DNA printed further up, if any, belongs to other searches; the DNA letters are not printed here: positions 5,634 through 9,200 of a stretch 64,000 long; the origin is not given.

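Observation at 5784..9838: Translationally coupled PD-(D/E)xK nuclease and 1088-aa Ski2-like helicase: candidate novel or divergent Hachiman-like defence system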

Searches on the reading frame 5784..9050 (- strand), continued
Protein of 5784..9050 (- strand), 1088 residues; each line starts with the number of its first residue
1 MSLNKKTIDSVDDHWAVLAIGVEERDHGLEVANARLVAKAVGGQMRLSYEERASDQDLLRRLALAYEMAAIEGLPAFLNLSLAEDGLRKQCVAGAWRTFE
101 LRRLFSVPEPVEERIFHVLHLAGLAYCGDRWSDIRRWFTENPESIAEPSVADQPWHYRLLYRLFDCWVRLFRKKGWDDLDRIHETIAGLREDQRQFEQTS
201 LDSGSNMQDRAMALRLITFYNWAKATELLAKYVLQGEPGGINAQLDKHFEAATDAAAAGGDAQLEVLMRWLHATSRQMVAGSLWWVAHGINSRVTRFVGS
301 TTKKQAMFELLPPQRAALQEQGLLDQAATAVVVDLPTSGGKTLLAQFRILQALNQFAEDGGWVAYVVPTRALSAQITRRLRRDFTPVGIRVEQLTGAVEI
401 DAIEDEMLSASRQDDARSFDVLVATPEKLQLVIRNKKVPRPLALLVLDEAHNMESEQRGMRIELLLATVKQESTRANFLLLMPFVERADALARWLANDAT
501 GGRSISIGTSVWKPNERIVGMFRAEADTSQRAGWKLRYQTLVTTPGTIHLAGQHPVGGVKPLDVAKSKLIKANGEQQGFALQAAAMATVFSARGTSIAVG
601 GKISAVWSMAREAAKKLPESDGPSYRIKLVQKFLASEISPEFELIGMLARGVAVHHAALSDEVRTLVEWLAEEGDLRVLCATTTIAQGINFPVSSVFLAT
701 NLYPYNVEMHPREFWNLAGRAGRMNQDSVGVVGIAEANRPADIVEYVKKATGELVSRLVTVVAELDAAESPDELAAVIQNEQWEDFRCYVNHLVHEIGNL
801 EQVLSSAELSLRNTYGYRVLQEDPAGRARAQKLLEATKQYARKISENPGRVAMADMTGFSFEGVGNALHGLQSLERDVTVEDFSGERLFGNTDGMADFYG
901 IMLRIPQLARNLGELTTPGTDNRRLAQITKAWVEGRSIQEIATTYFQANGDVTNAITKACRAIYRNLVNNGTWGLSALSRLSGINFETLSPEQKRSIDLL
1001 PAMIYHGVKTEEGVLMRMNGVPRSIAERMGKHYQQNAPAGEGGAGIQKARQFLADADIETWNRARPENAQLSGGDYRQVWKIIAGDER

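Call 56: get_annotated_region(hit=H14, flank=4000)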
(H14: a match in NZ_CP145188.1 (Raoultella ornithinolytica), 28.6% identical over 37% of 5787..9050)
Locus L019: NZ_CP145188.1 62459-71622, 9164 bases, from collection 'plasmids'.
description: Raoultella ornithinolytica strain CAV1817 plasmid pCAV1817-183, complete sequence
organism: Raoultella ornithinolytica (NCBI taxid 54291)
taxonomy: Bacteria; Pseudomonadota; Gammaproteobacteria; Enterobacterales; Enterobacteriaceae; Raoultella; Raoultella ornithinolytica
host: -; source: -; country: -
typing (MOB-suite, as given by PLSDB): non-mobilizable; replicon IncFIB
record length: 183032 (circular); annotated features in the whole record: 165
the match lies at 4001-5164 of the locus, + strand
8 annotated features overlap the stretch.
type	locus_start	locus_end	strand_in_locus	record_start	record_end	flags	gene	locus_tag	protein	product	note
CDS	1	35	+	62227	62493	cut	-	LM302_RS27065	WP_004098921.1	DUF1778 domain-containing protein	-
CDS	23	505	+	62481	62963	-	-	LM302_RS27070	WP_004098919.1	GNAT family N-acetyltransferase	-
CDS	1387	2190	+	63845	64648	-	-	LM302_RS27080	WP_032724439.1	TIGR02391 family protein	-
CDS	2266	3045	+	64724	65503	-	-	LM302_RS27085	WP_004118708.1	Hachiman antiphage defense system protein HamA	-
CDS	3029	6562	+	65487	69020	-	-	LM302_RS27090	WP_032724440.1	DEAD/DEAH box helicase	-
CDS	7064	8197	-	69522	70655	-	-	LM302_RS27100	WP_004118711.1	nickel/cobalt efflux protein RcnA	-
CDS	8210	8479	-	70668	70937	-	-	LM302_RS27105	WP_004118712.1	metal-sensing transcriptional repressor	-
CDS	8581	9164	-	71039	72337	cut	-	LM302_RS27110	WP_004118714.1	MFS transporter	GO:0055085 - transmembrane transport [Evidence IEA]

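Call 57: search_protein_families(library=padloc, proteins=[L017:3881-4741:+, L017:4734-7886:+, L017:7891-8640:+, L018:2530-3345:+, L019:2266-3045:+], max_evalue=0.01)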
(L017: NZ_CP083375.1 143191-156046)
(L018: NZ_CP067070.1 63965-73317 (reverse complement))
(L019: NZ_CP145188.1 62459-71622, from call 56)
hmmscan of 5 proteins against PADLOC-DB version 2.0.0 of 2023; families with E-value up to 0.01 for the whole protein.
L017:3881-4741:+ (286 aa): 0 families

L017:4734-7886:+ (1050 aa): 50 families (the best 25 are shown)
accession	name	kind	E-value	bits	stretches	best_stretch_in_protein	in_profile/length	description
PDLC04531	PDC-M23B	-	6.9e-179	595.1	1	72-1035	75-1056/1060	-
PDLC04530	PDC-M23B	-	3.7e-82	274.6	1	295-1024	60-819/828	-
PDLC00192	HamB1|HamB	-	3.9e-79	264.5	1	231-714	196-677/1104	DEAD-box helicase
PDLC04532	PDC-M23B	-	7e-76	253.9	1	139-730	154-750/817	-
PDLC00174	HamB1|HamB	-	5.4e-72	241.1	1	286-728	288-736/1163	DEAD-box helicase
PDLC00194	HamB1|HamB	-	1.3e-65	219.8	1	250-902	174-870/995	DEAD-box helicase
PDLC00188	HamB1|HamB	-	6.6e-59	197.9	1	249-706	192-659/1037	DEAD-box helicase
PDLC00186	HamB1|HamB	-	1.5e-58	196.6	1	321-896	164-724/864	DEAD-box helicase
PDLC00187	HamB1|HamB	-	5.7e-54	181.7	1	319-895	157-706/851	DEAD-box helicase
PDLC00200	HamB2|HamB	-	1.8e-52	176.5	1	320-923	163-752/865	DEAD-box helicase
PDLC00178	HamB1|HamB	-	3.1e-41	139.2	2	294-480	239-425/830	DEAD-box helicase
PDLC00199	HamB2|HamB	-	3.5e-37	125.9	1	320-695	152-510/841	DEAD-box helicase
PDLC00185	HamB1|HamB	-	2.4e-36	123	1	317-732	156-555/871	DEAD-box helicase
PDLC00176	HamB1|HamB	-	4.9e-36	122.1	1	326-731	159-537/845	DEAD-box helicase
PDLC00175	HamB1|HamB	-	5.8e-33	111.4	1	301-707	225-638/1000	DEAD-box helicase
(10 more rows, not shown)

L017:7891-8640:+ (249 aa): 4 families
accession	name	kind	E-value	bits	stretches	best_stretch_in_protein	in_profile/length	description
PDLC00202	HamC2|HamC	-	7.1e-85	282.3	1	5-248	3-244/245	DUF3223 domain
PDLC00206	HamC2|HamC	-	1.9e-26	91.2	1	5-228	4-221/239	DUF3223 domain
PDLC00203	HamC2|HamC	-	2.1e-15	55.1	1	1-106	1-97/99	DUF3223 domain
PDLC00204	HamC2|HamC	-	5.3e-07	27.6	1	5-123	3-122/182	DUF3223 domain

L018:2530-3345:+ (271 aa): 10 families
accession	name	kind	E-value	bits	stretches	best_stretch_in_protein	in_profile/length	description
PDLC00155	HamA1|HamA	-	5.2e-107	355.5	1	2-266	2-273/276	DUF1837 domain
PDLC00159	HamA1|HamA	-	6.4e-28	96.1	1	17-262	4-253/257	DUF1837 domain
PDLC00161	HamA1|HamA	-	2.7e-07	28.2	1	14-193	4-196/271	DUF1837 domain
PDLC00166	HamA1|HamA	-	1.2e-06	26.4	1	43-170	35-160/282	DUF1837 domain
PDLC00171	HamA1|HamA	-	2.6e-06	25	1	41-170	37-164/286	DUF1837 domain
PDLC00195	HamA2|HamA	-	3e-06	24.9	1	46-173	37-162/283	DUF1837 domain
PDLC00170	HamA1|HamA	-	3.6e-06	24.5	1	49-173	39-161/279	DUF1837 domain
PDLC00150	HamA1|HamA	-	5.7e-05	20.7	1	91-164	101-175/310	DUF1837 domain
PDLC00158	HamA1|HamA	-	0.00016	19.4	1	76-173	73-175/307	DUF1837 domain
PDLC00154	HamA1|HamA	-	0.0055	14.2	1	69-167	69-170/313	DUF1837 domain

L019:2266-3045:+ (259 aa): 6 families
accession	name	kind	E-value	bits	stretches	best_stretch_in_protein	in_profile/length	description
PDLC00159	HamA1|HamA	-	2e-114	379.6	1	1-258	1-257/257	DUF1837 domain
PDLC00155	HamA1|HamA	-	6.8e-16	56.6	1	4-191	18-208/276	DUF1837 domain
PDLC00161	HamA1|HamA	-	2.4e-13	48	1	38-179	43-193/271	DUF1837 domain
PDLC00160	HamA1|HamA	-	9.6e-10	36.1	1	38-129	41-133/264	DUF1837 domain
PDLC00168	HamA1|HamA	-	0.0011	16.5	1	54-144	83-173/312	DUF1837 domain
PDLC04529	PDC-M23A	-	0.0056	13.7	1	46-133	45-133/265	-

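Call 59: find_homologous_proteins(query=L019:2266-3045:+, max_evalue=0.00001)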
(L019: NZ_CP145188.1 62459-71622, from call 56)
Query L019:2266-3045:+ (259 aa): 1863 proteins with E <= 0.00001 among 2659 candidates; the best 120 are listed.
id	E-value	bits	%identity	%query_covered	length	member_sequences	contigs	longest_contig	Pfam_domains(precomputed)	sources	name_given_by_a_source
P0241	5.8e-171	585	100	100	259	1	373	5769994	PF08878.17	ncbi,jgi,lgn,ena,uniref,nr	ncbi:TPA: Hachiman antiphage defense system protein HamA [Serratia marcescens]|jgi:hypothetical prot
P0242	1.5e-170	584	100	100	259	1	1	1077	PF08878.17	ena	-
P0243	3.9e-170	582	100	100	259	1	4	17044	PF08878.17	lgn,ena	-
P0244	4.1e-170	582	100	100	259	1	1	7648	PF08878.17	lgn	-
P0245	4.1e-170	582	100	100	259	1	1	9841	PF08878.17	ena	-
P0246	9.0e-169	578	99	100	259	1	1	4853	PF08878.17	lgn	-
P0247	1.9e-168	577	99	100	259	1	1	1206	PF08878.17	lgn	-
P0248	8.9e-166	568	97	100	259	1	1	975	PF08878.17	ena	-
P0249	7.1e-163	559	95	100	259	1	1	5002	PF08878.17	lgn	-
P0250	7.4e-163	559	95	100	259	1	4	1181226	PF08878.17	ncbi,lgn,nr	ncbi:DUF1837 domain-containing protein [Salmonella enterica subsp. enterica serovar Montevideo]|nr:D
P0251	7.6e-163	558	95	100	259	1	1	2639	PF08878.17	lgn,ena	-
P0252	1.4e-162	558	95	100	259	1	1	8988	PF08878.17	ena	-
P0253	1.4e-162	558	95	100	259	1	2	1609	PF08878.17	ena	-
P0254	2.0e-162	557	95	100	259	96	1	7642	PF08878.17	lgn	-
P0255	2.0e-162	557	95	100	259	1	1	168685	PF08878.17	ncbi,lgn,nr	ncbi:TPA: DUF1837 domain-containing protein [Escherichia coli]|nr:DUF1837 domain-containing protein 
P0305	1.3e-142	492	84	100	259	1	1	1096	PF08878.17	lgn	-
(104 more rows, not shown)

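Call 63: list_cluster_members(proteins=[P0001, P0002, window:5787-9050:-])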
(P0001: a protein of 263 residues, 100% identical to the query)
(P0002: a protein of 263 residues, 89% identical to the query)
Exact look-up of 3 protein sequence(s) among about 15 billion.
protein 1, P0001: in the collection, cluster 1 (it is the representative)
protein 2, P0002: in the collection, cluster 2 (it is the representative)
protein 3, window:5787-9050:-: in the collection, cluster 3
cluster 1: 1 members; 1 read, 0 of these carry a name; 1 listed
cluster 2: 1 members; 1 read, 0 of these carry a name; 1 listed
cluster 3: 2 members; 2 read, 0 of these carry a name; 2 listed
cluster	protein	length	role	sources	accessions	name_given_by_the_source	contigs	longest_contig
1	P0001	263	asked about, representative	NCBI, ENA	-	-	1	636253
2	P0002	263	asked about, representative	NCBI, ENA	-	-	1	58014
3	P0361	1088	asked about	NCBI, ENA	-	-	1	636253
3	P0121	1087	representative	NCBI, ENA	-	-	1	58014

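Call 87: find_encoding_contigs(protein=window:5787-9050:-, flank=2000, max_places=2)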
Protein window:5787-9050:- (1088 aa): no gene with exactly this product is on record in the collection.
